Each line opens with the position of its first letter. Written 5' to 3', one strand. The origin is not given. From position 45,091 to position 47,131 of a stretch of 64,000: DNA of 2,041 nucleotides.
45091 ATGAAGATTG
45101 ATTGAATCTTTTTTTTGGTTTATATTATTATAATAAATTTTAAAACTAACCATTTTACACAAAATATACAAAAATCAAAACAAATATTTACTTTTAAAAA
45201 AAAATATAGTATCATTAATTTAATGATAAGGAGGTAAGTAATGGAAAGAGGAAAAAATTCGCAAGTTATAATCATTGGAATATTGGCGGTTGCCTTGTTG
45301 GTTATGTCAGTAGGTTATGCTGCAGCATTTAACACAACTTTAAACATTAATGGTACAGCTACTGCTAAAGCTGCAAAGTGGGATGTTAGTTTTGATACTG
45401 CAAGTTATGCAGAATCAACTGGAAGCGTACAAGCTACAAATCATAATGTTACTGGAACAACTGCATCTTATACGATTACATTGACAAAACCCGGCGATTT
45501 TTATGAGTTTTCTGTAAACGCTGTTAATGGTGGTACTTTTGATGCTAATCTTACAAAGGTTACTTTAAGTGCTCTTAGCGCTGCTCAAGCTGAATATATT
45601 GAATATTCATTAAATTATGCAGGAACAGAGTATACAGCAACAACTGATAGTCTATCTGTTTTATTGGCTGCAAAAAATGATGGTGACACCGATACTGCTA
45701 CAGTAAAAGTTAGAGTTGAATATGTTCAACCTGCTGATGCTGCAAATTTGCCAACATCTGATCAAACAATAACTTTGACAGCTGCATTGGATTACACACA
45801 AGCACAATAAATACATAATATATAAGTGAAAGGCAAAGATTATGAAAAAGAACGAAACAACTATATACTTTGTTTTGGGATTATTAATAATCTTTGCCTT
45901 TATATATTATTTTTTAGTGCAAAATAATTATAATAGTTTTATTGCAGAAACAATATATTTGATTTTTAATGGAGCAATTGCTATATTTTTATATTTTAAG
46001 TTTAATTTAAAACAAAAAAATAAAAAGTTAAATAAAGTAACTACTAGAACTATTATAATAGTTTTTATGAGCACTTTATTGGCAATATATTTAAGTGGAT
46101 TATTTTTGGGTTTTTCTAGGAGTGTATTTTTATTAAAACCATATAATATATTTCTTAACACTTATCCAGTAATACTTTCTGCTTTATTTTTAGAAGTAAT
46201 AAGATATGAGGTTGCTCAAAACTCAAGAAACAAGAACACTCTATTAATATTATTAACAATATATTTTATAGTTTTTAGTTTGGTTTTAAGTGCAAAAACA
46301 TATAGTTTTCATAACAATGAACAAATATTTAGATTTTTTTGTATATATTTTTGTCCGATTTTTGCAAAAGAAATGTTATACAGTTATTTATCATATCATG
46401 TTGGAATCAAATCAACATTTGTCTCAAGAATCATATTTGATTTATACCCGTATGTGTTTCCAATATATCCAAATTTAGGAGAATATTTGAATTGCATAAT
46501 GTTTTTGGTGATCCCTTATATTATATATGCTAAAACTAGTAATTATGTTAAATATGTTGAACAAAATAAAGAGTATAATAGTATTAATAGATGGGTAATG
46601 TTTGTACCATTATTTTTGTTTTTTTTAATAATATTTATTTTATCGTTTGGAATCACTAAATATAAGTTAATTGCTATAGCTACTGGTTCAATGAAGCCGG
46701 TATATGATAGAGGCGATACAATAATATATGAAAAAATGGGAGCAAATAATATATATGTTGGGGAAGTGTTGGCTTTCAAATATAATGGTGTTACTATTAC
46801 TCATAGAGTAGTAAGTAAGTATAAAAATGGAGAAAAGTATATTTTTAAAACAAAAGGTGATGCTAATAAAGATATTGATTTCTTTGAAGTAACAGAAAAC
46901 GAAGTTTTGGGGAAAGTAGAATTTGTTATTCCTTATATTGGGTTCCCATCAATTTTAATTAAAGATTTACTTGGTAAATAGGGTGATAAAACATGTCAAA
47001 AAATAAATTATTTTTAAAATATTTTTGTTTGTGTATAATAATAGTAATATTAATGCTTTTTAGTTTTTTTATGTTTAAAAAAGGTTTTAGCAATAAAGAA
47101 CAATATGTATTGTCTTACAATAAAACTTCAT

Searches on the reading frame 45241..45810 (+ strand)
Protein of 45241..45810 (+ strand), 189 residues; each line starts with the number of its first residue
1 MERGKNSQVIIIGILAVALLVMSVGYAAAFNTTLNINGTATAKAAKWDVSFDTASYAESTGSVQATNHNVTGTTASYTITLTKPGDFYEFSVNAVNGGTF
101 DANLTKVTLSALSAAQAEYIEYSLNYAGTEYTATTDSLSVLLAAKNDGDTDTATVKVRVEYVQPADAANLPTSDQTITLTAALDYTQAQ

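Call 3: search_protein_families(library=pfam, proteins=[window:45241-45810:+], max_evalue=0.1)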
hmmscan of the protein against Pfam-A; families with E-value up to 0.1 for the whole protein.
window:45241-45810:+ (189 aa): 4 families
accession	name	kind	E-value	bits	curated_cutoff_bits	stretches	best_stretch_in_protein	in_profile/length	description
PF00041.27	fn3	-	6e-05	23.6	25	1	63-100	36-74/84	Fibronectin type III domain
PF16394.10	DUF5003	-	0.0087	15.5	25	1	20-113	104-195/341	Domain of unknown function (DUF5003)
PF24946.1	Fn3_Dep-1_4th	-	0.038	14.5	27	1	39-106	31-97/100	Dep-1 fourth Fn3-like domain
PF21331.3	Isoamylase_C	-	0.095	13.6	27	0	24-79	42-98/107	Isoamylase, C-terminal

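Call 4: search_protein_families(library=ncbifam, proteins=[window:45241-45810:+], max_evalue=0.1)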
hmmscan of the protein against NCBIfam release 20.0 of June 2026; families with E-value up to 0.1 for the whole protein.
window:45241-45810:+ (189 aa): 0 families

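Call 54: search_solved_structures(query=A4, max_evalue=10, show_alignments=2)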
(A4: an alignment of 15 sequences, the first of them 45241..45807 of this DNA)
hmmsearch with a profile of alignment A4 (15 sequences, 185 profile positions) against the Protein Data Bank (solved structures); distinct sequences matched with E-value up to 10: 1.
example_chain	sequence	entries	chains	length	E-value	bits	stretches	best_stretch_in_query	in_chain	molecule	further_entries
4u3h_A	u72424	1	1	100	0.26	14.1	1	65-95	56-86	FN3con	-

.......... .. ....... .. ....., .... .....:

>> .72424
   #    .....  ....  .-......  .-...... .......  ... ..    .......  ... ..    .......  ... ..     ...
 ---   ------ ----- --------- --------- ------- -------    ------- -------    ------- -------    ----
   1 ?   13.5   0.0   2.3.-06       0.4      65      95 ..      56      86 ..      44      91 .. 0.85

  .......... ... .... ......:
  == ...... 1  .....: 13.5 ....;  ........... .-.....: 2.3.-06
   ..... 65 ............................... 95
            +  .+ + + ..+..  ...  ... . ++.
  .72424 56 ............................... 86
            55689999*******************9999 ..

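Call 55: search_protein_families(library=ncbifam, alignment_id=A4, max_evalue=1)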
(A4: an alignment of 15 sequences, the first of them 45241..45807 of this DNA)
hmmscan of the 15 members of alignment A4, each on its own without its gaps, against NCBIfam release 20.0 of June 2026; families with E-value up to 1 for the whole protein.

A. member 1, window:45241-45807:+ (189 aa): 0 families

B. families by the number of members that match (of 15 scanned): 20 families
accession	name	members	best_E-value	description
TIGR01451.2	B_ant_repeat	3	0.0041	DUF11 type repeat protein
NF011834.0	PRK15306.1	1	0.0012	fimbrial protein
TIGR03366.1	HpnZ_proposed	1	0.01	putative phosphonate catabolism associated alcohol dehydrogenase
NF009594.0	PRK13036.1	1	0.014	superantigen-like protein SSL11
NF003103.0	PRK04023.1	1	0.015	DNA polymerase II large subunit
TIGR01299.1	synapt_SV2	1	0.016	synaptic vesicle protein SV2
TIGR00561.1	pntA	1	0.018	Re/Si-specific NAD(P)(+) transhydrogenase subunit alpha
NF038130.1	PEP_NF038130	1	0.028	NF038130 family PEP-CTERM protein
NF053647.1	pMurD2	1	0.028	pseudomurein biosynthesis peptide ligase pMurD2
NF033554.9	floc_PepA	1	0.041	flocculation-associated PEP-CTERM protein PepA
NF053819.1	EF0750_LPXTG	1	0.042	EF2685/EF0750 family sortase-dependent surface protein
NF008143.0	PRK10894.1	1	0.047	lipopolysaccharide ABC transporter substrate-binding protein LptA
TIGR03000.1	plancto_dom_1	1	0.058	TIGR03000 domain-containing protein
TIGR03931.1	T7SS_Rv3446c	1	0.07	type VII secretion-associated protein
NF033510.3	Ca_tandemer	1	0.074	Ca2+-stabilized repeat-containing adhesin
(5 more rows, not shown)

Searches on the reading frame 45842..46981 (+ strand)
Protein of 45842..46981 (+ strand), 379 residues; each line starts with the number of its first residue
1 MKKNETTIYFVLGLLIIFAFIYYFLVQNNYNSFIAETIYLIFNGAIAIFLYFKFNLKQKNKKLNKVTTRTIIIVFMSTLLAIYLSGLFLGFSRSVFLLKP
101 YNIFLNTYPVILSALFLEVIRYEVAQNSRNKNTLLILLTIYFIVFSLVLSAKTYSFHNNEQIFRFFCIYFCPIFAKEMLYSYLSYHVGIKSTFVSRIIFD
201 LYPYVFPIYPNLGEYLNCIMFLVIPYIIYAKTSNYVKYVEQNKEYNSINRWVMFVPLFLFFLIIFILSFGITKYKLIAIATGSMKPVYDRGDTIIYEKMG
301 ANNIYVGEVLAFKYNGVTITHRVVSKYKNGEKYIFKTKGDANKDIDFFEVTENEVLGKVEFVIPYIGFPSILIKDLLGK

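Call 3: search_protein_families(library=pfam, proteins=[window:45842-46981:+], max_evalue=0.1)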
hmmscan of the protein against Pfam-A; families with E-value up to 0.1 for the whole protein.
window:45842-46981:+ (379 aa): 3 families
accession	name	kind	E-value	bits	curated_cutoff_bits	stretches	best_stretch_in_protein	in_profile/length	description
PF10502.14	Peptidase_S26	-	0.0038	17.7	22.9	1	258-323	7-68/168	Signal peptidase, peptidase S26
PF00717.28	Peptidase_S24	-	0.011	15.9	23.3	1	277-359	38-115/116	Peptidase S24-like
PF00499.25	Oxidored_q3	-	0.038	14.2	33.2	0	6-90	10-96/146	NADH-ubiquinone/plastoquinone oxidoreductase chain 6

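Call 4: search_protein_families(library=ncbifam, proteins=[window:45842-46981:+], max_evalue=0.1)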
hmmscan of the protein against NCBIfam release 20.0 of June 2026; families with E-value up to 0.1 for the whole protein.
window:45842-46981:+ (379 aa): 3 families
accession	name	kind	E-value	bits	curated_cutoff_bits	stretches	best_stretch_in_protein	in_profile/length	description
TIGR02228.1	sigpep_I_arch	equivalog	1e-22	80.7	51.85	1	259-372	15-132/158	signal peptidase I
NF046067.1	SigPepSipWBacil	equivalog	1.1e-15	57.7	190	1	271-368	35-135/189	signal peptidase I SipW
TIGR02227.1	sigpep_I_bact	equivalog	3e-06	27.2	47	1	258-325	4-76/162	signal peptidase I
